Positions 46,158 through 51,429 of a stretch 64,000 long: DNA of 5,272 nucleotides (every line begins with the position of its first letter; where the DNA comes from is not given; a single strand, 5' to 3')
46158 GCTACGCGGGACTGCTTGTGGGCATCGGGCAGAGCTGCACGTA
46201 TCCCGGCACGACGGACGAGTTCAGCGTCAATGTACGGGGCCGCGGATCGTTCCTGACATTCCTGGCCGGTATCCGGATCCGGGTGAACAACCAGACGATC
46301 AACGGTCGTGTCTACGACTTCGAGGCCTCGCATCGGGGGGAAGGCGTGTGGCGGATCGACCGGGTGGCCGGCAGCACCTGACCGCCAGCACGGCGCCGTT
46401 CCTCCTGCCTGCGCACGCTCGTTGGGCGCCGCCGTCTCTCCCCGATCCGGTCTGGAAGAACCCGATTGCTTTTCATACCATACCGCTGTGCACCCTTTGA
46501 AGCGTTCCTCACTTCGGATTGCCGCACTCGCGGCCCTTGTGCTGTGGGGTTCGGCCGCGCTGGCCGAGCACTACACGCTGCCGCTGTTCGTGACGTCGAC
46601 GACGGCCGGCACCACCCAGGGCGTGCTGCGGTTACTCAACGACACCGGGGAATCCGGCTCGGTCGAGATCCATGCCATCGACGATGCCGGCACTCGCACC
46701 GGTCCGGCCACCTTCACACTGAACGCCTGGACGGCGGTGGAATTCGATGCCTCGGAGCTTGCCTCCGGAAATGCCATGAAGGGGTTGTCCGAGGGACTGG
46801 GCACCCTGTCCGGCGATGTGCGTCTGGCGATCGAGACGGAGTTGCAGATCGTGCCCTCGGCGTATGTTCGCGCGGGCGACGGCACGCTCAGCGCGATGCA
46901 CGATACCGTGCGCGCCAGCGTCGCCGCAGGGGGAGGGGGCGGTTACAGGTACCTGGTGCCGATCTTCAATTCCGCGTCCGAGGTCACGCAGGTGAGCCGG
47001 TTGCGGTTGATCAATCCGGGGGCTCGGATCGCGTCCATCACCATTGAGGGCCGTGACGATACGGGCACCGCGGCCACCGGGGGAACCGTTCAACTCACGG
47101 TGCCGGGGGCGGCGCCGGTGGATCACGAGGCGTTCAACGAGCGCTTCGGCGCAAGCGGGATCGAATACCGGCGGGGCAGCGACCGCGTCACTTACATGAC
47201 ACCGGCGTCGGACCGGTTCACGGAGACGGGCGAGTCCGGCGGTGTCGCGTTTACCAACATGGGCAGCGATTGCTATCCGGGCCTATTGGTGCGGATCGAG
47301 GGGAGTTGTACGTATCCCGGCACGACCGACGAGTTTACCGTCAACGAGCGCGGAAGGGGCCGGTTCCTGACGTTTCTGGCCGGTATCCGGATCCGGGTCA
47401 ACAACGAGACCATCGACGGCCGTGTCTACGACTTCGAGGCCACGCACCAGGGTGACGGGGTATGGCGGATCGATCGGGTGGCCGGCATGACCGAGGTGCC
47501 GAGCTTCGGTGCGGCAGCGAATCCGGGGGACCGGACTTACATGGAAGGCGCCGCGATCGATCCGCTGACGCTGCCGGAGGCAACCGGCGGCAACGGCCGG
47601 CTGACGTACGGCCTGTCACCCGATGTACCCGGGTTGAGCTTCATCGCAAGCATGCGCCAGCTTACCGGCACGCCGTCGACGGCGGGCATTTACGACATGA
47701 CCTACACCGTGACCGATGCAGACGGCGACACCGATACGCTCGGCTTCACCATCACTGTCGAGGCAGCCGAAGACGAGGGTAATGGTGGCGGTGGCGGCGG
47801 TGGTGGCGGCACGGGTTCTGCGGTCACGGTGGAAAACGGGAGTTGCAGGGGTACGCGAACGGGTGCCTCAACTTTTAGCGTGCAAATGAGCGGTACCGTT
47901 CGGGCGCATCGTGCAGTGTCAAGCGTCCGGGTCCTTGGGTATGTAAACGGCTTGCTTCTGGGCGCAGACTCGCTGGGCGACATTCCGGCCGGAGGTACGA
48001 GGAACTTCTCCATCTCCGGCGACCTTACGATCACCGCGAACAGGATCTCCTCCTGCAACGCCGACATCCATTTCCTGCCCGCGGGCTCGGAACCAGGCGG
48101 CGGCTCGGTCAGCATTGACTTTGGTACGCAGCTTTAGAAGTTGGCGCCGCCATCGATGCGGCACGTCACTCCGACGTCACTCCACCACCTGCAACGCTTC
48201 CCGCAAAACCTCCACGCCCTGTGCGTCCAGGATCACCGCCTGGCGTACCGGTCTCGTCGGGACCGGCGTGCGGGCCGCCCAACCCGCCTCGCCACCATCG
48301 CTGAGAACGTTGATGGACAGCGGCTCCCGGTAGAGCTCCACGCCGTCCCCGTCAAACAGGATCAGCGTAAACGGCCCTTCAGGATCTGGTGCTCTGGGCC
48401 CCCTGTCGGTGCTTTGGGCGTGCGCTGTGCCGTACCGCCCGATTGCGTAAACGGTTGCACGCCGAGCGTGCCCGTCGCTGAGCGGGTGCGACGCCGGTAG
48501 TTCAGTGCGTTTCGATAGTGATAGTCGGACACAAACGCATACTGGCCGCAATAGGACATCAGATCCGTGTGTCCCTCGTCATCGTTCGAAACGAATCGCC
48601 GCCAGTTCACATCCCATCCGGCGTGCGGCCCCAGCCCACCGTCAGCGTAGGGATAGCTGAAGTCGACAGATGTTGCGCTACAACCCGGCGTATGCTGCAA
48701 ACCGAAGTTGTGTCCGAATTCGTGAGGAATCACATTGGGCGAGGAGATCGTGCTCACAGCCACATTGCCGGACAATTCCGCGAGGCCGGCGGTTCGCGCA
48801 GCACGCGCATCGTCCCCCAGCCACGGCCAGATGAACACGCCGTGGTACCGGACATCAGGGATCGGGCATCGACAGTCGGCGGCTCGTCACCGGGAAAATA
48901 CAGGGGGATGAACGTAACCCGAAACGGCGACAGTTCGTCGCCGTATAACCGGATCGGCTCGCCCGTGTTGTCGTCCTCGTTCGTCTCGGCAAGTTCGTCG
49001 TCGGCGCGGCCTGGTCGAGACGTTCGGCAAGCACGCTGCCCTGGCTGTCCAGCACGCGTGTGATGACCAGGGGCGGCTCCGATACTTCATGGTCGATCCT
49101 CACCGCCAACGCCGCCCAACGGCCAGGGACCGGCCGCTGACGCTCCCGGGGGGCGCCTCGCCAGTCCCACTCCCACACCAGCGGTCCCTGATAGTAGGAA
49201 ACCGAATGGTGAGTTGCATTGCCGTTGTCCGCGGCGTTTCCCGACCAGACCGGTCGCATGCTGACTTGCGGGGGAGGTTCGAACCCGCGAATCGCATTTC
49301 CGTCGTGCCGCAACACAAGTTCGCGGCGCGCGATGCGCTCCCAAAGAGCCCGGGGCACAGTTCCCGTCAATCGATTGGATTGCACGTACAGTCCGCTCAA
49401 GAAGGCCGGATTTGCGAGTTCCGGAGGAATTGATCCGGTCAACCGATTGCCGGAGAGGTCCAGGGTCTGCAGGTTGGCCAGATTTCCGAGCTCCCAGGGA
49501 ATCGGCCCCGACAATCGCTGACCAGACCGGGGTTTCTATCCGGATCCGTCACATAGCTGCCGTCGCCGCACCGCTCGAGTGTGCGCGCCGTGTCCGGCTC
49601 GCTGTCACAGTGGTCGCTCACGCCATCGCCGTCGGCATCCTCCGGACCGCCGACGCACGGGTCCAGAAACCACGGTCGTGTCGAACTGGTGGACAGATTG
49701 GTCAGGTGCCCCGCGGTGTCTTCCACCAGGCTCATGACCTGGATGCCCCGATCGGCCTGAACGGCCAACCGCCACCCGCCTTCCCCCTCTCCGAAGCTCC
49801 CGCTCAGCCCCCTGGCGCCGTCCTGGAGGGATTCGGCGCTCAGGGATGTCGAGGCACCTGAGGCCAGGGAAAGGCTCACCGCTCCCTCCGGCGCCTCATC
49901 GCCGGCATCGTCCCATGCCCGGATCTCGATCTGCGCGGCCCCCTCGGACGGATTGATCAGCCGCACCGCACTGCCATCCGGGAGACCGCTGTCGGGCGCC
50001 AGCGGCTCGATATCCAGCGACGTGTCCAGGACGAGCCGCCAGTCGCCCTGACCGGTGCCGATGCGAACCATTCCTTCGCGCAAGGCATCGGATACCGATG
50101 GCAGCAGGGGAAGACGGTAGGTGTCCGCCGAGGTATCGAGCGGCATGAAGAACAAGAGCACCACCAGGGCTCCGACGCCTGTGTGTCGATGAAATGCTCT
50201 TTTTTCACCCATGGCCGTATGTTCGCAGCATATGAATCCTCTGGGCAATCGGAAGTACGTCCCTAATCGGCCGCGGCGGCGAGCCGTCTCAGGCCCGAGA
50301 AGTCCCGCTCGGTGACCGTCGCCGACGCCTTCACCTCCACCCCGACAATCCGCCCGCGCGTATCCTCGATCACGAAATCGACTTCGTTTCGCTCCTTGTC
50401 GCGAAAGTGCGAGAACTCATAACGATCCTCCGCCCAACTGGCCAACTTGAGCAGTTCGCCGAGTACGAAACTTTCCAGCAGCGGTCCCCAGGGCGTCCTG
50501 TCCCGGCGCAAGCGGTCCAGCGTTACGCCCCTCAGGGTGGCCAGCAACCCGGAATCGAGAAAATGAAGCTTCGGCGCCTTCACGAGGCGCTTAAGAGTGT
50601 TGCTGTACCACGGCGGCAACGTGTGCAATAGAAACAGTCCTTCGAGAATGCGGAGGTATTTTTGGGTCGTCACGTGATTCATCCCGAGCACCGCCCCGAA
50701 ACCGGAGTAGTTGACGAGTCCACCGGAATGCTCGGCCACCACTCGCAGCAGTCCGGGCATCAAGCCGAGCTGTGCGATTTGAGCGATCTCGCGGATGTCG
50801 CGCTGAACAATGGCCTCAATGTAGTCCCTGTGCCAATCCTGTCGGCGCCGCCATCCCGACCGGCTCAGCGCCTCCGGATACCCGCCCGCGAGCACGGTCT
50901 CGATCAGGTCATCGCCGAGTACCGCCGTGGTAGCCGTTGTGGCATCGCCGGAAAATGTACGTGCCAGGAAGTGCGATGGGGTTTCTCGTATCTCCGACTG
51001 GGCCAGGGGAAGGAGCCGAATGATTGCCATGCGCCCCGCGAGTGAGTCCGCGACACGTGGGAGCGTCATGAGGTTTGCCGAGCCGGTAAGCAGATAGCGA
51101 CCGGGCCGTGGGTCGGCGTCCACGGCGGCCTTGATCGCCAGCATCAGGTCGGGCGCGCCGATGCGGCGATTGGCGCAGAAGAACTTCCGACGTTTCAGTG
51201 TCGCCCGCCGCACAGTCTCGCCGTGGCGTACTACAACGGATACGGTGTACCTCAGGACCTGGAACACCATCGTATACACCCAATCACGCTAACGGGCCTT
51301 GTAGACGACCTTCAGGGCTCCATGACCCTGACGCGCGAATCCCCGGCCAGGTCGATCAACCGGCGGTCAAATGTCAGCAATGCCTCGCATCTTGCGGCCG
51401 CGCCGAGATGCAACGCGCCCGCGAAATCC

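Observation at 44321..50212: Unnamed tandem module shared by three neighbouring secreted proteins, each fused to a different eukaryote-type domain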

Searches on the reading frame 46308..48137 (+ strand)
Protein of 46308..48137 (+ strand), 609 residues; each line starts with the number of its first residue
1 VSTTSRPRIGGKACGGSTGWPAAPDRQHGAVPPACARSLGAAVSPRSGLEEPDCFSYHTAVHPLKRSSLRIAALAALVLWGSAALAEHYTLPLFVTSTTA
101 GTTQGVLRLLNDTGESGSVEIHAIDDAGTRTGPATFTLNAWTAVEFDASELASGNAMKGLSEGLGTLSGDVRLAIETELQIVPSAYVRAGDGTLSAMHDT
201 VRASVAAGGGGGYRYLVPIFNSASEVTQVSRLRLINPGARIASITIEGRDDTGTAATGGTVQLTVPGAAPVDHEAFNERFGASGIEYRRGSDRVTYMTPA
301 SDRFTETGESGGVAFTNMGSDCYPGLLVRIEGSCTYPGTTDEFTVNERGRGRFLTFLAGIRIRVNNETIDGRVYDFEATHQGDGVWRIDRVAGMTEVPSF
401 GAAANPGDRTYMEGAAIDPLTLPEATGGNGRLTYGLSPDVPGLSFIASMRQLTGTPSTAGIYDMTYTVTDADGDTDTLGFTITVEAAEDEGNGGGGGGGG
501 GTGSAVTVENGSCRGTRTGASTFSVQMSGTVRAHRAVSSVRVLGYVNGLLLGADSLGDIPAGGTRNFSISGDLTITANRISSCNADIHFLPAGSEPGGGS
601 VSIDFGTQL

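Call 3: search_protein_families(library=pfam, proteins=[window:46308-48137:+], max_evalue=1)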
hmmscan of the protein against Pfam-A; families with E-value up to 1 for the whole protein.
window:46308-48137:+ (609 aa): 4 families
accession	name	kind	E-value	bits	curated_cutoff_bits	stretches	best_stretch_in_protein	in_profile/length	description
PF05345.18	He_PIG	-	2.9e-06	28.1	24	1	429-484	34-95/96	Putative Ig domain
PF18986.5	DUF5719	-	0.00088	18.9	26.2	1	102-147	272-317/319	Family of unknown function (DUF5719)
PF16403.11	Bact_surface_Ig-like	-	0.0025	18.3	27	1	457-484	44-71/71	Bacterial surface protein, Ig-like domain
PF17963.7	Big_9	-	0.011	17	23.6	1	447-483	51-89/89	Bacterial Ig domain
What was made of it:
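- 46497..48137 (+): Gene B, 546 aa from TTG 46497: signal peptide, m1, half of m2, truncated 'mid', 'ct', He_PIG, C-terminal Ig-like region. The reading frame is open but two in-frame deletions are present. He_PIG 28.1 bits (call 3).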

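Call 6: search_protein_families(library=ncbifam, proteins=[window:46308-48137:+], max_evalue=1)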
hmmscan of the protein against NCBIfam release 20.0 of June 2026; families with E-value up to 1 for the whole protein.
window:46308-48137:+ (609 aa): 1 family
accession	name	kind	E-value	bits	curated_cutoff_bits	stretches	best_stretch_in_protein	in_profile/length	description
NF012211.1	tand_rpt_95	domain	0.03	14.2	90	1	454-489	54-89/98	tandem-95 repeat protein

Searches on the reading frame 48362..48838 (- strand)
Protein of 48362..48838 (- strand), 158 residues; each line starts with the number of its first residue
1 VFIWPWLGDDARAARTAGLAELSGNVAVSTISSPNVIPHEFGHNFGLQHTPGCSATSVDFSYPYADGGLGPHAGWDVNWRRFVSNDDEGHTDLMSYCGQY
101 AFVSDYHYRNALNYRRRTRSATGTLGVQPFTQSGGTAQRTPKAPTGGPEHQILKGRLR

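Call 3: search_protein_families(library=pfam, proteins=[window:48362-48838:-], max_evalue=1)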
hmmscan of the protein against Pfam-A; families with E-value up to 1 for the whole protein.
window:48362-48838:- (158 aa): 6 families
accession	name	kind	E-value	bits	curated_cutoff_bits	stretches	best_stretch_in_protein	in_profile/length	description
PF10462.15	Peptidase_M66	-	5.7e-10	39.1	20.6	1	18-92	177-251/306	Peptidase M66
PF13688.12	Reprolysin_5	-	5.8e-06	27.1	27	1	23-64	131-172/196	Metallo-peptidase family M12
PF13583.11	Reprolysin_4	-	2.3e-05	24.6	22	1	23-101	125-180/203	Metallo-peptidase family M12B Reprolysin-like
PF13582.12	Reprolysin_3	-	0.0003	21.7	22.4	1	24-50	101-123/123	Metallo-peptidase family M12B Reprolysin-like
PF13574.12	Reprolysin_2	-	0.00035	20.9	27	1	28-57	120-147/195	Metallo-peptidase family M12B Reprolysin-like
PF00413.30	Peptidase_M10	-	0.03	14.6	24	1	31-51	106-126/159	Matrixin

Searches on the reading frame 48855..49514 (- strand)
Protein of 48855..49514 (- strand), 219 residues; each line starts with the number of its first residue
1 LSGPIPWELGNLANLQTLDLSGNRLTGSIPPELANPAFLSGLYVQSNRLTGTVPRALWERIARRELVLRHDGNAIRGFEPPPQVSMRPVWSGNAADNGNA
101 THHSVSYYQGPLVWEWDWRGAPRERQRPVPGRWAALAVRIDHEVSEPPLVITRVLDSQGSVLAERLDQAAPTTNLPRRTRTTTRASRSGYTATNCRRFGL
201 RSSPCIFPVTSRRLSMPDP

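Call 3: search_protein_families(library=pfam, proteins=[window:48855-49514:-], max_evalue=1)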
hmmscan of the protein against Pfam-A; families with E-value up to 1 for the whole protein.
window:48855-49514:- (219 aa): 5 families
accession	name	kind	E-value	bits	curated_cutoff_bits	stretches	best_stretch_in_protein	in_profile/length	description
PF00560.39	LRR_1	-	3.6e-08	32.4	20.6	1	14-35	1-22/23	Leucine Rich Repeat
PF12799.13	LRR_4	-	0.00032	21.3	27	1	14-49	2-36/44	Leucine Rich repeats (2 copies)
PF13855.12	LRR_8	-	0.0008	19.6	27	1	11-49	23-61/61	Leucine rich repeat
PF23598.1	LRR_14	-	0.037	13.2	40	1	5-46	62-102/353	Leucine-rich repeat region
PF13516.12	LRR_6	-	0.14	12.7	23.4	1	13-27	3-17/24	Leucine Rich repeat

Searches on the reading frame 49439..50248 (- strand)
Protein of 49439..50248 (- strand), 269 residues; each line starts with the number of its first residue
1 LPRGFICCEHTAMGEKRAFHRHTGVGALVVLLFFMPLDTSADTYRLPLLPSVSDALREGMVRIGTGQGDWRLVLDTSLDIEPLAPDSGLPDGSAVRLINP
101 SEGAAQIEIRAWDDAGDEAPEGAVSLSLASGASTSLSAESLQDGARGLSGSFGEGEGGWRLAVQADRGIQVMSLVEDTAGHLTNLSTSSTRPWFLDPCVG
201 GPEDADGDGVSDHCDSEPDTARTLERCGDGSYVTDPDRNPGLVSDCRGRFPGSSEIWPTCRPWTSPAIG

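Call 3: search_protein_families(library=pfam, proteins=[window:49439-50248:-], max_evalue=1)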
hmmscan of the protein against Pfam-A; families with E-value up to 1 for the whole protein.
window:49439-50248:- (269 aa): 1 family
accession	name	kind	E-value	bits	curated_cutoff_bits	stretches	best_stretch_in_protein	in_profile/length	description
PF18986.5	DUF5719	-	0.00032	20.4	26.2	1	93-149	174-230/319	Family of unknown function (DUF5719)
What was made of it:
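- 49679..49966 (-): Chimeric module of gene C: the start of module 2 fused to module 4 at 'RLINP'. DUF5719 20.4 bits (call 3).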

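Call 6: search_protein_families(library=ncbifam, proteins=[window:49439-50248:-], max_evalue=1)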
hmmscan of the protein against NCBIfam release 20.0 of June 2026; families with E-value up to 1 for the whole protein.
window:49439-50248:- (269 aa): 0 families

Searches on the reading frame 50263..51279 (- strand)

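Call 15: search_protein_families(library=pfam, proteins=[window:50263-51279:-], max_evalue=0.001)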
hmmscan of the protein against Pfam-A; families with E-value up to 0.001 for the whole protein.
window:50263-51279:- (338 aa): 2 families
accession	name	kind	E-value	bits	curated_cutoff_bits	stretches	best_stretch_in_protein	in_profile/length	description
PF13635.12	DUF4143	-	6.7e-43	146.6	28.1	1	159-319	1-160/160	Domain of unknown function (DUF4143)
PF13173.12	AAA_14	-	2.9e-08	34.2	27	1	43-97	75-128/129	AAA domain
